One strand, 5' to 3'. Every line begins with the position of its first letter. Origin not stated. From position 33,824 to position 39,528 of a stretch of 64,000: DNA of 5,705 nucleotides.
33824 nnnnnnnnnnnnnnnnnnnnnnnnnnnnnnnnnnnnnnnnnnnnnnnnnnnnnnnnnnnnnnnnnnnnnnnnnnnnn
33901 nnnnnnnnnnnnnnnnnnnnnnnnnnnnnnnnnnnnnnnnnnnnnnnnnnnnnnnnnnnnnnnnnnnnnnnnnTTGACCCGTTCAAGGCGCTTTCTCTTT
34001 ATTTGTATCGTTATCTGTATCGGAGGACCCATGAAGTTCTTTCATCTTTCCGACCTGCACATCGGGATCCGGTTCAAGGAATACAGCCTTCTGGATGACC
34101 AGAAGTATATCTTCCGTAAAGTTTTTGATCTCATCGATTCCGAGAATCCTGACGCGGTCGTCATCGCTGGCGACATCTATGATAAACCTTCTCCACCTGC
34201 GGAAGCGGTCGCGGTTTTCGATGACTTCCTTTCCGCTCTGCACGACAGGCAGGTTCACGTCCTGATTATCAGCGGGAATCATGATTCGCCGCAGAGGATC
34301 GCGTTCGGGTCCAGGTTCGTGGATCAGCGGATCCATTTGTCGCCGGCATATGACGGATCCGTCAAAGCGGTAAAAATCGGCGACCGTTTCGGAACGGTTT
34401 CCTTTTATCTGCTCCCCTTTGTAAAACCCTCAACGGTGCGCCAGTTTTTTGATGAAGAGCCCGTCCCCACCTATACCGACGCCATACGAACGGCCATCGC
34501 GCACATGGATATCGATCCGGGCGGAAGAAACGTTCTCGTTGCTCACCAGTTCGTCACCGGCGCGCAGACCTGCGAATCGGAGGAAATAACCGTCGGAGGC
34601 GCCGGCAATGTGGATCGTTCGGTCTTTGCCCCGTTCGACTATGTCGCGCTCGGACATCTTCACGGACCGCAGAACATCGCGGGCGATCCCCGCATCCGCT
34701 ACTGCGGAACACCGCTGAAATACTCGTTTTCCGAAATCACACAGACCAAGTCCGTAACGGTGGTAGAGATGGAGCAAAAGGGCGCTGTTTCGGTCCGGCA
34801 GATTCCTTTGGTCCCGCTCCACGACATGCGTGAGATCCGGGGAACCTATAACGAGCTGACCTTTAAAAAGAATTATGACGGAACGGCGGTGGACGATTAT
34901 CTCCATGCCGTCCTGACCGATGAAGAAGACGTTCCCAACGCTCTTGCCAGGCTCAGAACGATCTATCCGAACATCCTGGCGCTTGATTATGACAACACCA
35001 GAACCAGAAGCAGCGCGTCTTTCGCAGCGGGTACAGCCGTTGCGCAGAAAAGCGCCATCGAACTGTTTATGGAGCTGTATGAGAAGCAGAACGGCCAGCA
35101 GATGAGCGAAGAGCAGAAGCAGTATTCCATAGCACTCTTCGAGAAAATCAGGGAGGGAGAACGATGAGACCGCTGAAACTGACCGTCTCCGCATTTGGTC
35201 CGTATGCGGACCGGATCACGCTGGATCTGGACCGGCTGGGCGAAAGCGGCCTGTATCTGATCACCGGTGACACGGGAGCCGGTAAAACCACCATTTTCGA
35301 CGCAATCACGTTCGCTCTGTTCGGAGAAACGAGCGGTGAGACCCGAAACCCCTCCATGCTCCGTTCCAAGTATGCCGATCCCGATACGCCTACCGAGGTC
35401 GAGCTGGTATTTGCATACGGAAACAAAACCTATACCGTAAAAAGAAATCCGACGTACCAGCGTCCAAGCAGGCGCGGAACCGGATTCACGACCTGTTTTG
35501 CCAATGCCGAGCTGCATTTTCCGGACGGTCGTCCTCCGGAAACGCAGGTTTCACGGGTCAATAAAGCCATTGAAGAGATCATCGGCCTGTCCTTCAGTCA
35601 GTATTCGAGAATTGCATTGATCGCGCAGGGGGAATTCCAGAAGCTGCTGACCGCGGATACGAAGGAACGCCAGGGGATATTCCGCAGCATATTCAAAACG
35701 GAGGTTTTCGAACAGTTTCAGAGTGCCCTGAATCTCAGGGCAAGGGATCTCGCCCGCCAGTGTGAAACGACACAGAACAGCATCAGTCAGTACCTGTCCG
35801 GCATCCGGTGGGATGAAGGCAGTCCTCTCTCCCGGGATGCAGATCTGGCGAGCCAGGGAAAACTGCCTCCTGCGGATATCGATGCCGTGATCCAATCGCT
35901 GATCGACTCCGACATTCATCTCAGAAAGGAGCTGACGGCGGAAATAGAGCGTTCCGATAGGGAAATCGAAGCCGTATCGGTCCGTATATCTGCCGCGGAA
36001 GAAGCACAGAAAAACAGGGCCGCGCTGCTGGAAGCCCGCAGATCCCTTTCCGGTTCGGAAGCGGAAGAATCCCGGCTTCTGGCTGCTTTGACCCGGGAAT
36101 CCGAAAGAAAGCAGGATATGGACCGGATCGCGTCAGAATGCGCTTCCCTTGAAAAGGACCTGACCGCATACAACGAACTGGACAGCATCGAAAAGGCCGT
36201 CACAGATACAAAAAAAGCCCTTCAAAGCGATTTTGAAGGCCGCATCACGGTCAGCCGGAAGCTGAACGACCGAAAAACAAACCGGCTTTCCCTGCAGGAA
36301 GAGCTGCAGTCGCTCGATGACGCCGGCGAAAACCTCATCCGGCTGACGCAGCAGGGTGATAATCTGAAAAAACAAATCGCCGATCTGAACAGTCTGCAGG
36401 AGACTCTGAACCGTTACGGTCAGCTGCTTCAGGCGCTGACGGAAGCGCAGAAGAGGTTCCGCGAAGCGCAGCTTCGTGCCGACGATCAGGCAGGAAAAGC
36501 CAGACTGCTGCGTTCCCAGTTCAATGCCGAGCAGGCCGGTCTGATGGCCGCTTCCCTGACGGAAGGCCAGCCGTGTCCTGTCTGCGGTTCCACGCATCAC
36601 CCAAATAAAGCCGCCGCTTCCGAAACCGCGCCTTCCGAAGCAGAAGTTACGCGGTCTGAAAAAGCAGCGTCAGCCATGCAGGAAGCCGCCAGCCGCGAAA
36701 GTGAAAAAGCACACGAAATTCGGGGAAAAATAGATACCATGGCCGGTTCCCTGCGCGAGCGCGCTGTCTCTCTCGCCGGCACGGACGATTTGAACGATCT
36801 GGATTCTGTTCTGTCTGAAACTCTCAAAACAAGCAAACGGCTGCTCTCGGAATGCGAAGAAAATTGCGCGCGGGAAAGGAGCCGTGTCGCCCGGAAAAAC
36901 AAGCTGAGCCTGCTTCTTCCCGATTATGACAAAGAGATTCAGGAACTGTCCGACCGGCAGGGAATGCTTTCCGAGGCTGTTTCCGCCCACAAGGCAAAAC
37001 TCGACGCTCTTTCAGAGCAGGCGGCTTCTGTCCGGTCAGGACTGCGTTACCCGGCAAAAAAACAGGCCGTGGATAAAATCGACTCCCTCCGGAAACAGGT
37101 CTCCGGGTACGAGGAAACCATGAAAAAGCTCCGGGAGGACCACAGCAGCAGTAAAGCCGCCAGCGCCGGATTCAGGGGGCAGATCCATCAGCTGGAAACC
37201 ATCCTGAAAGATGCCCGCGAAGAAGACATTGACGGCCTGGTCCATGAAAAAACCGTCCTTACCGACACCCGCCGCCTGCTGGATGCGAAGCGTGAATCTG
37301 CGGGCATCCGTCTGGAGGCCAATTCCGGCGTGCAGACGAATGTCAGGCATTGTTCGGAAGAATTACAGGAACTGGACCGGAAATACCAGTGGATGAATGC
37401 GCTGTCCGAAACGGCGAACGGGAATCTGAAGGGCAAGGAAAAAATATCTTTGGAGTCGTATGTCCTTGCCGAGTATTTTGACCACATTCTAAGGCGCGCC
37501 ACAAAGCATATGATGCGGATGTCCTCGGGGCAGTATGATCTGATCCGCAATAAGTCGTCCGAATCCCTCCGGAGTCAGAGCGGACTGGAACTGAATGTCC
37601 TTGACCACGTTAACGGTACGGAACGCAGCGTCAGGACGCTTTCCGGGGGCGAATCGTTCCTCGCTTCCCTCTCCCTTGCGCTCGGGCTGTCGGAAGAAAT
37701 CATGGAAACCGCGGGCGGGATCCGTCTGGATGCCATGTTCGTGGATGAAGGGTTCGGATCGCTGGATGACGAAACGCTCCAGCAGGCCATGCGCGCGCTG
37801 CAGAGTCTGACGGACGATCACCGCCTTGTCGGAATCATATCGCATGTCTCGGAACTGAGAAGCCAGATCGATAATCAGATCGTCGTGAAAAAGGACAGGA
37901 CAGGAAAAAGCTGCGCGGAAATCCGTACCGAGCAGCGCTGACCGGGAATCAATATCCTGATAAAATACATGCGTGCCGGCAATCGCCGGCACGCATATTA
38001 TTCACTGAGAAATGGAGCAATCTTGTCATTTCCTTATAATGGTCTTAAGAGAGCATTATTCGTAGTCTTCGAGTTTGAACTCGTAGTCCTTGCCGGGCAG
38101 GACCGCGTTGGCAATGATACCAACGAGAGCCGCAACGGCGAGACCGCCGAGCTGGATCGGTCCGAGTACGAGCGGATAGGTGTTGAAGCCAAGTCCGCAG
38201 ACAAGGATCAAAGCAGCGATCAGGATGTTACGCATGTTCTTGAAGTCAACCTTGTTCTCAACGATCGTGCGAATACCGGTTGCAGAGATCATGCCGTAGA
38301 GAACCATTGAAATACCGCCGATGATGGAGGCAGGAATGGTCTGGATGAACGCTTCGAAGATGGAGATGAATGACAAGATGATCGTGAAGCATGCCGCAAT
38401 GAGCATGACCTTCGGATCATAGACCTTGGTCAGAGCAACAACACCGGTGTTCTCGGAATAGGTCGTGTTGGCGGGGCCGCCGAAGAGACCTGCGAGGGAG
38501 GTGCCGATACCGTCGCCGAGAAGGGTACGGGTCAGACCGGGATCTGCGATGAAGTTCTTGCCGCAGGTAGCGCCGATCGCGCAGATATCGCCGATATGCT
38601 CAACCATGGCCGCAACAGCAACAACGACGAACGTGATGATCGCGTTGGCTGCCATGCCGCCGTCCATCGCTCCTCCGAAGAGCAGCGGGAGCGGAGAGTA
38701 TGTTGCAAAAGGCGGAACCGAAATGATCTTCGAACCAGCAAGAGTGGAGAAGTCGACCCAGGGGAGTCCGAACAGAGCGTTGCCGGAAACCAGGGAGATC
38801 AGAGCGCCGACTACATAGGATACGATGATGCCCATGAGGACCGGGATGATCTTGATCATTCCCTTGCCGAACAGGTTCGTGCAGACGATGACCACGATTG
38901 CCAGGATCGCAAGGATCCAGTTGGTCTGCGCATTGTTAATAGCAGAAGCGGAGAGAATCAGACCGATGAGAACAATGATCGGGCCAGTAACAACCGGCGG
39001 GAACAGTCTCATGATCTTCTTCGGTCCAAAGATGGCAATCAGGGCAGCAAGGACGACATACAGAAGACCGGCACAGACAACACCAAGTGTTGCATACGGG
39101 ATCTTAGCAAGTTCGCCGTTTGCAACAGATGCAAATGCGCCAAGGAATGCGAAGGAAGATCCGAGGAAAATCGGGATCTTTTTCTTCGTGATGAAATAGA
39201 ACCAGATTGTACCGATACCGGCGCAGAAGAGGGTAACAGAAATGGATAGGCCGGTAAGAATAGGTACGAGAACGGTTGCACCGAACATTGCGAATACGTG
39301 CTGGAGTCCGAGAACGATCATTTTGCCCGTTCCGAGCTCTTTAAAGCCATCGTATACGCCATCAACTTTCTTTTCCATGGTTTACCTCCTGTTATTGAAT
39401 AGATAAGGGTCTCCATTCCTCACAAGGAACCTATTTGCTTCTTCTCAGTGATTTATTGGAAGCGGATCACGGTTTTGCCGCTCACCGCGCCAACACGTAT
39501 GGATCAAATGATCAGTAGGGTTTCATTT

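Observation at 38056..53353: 15-kb co-directional island that may encode an undescribed anaerobic N-heterocycle (pyrimidine or purine) catabolic route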

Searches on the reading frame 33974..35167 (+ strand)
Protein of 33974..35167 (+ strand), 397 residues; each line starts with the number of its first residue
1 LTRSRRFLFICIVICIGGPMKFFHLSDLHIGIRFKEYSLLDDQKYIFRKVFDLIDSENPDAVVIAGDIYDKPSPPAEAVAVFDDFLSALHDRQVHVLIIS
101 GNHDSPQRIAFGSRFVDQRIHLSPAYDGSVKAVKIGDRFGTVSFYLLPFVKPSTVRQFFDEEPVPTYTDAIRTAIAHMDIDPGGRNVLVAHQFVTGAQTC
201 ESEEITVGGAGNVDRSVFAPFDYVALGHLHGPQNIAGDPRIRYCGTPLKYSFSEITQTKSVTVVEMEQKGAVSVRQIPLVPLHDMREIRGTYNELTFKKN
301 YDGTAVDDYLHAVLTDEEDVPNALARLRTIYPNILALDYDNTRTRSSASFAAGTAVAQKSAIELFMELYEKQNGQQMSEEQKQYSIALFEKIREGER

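Call 88: search_protein_families(library=pfam, proteins=[window:33974-35167:+])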
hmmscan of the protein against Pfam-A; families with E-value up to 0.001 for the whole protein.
window:33974-35167:+ (397 aa): 3 families
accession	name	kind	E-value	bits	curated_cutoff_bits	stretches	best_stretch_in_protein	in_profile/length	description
PF12320.13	SbcD_C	-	2.4e-20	73.2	24.4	1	281-373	1-94/94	Type 5 capsule protein repressor C-terminal domain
PF00149.33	Metallophos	-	4.2e-13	50.6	21.5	1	20-231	1-190/191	Calcineurin-like phosphoesterase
PF12850.12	Metallophos_2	-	4e-07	30.6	27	1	20-233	1-120/154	Calcineurin-like phosphoesterase superfamily domain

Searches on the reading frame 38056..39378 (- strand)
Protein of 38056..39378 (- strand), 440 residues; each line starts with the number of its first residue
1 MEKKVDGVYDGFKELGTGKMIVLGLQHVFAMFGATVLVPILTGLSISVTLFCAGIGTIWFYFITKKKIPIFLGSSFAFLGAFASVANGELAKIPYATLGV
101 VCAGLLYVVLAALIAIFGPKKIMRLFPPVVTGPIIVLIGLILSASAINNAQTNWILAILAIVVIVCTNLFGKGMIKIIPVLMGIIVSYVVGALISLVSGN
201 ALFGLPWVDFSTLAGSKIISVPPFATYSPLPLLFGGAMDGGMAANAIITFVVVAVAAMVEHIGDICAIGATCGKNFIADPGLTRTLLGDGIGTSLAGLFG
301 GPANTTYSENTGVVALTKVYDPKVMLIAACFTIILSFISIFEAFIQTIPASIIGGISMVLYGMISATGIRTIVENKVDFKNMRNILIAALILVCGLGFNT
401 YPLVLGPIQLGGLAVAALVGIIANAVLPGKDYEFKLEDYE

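Call 4: search_protein_families(library=pfam, proteins=[window:38056-39378:-])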
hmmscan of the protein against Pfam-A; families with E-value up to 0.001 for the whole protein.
window:38056-39378:- (440 aa): 1 family
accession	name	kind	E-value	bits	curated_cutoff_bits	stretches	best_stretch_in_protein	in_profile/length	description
PF00860.26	Xan_ur_permease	-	5.6e-82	275.9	27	1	19-402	2-387/389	Permease family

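Call 36: search_solved_structures(query=window:38056-39378:-, show_alignments=1)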
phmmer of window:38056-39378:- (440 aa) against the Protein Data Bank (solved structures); distinct sequences matched with E-value up to 0.001: 9.
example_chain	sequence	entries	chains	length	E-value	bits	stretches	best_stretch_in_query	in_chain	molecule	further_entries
3qe7_A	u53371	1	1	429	3.9e-55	191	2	246-423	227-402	Uracil permease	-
5xls_A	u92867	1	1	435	4.2e-55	190.9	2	246-423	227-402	Uracil permease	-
8omz_A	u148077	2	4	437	4.4e-55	190.9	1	21-423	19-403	Uracil permease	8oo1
8jew_A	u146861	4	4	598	1.1e-12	51.2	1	109-417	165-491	Solute carrier family 23 member 1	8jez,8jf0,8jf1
7ytw_A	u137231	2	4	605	1.2e-12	51.1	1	112-401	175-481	Solute carrier family 23 member 1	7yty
31ey_A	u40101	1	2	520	6.8e-09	38.7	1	158-403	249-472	Uric acid-xanthine permease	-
31ez_A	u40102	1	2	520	1.1e-08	38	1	158-403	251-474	Uric acid-xanthine permease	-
31ew_A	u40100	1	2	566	2.1e-08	37.1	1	158-403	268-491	Uric acid-xanthine permease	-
5i6c_A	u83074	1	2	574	4e-07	32.9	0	158-403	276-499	Uric acid-xanthine permease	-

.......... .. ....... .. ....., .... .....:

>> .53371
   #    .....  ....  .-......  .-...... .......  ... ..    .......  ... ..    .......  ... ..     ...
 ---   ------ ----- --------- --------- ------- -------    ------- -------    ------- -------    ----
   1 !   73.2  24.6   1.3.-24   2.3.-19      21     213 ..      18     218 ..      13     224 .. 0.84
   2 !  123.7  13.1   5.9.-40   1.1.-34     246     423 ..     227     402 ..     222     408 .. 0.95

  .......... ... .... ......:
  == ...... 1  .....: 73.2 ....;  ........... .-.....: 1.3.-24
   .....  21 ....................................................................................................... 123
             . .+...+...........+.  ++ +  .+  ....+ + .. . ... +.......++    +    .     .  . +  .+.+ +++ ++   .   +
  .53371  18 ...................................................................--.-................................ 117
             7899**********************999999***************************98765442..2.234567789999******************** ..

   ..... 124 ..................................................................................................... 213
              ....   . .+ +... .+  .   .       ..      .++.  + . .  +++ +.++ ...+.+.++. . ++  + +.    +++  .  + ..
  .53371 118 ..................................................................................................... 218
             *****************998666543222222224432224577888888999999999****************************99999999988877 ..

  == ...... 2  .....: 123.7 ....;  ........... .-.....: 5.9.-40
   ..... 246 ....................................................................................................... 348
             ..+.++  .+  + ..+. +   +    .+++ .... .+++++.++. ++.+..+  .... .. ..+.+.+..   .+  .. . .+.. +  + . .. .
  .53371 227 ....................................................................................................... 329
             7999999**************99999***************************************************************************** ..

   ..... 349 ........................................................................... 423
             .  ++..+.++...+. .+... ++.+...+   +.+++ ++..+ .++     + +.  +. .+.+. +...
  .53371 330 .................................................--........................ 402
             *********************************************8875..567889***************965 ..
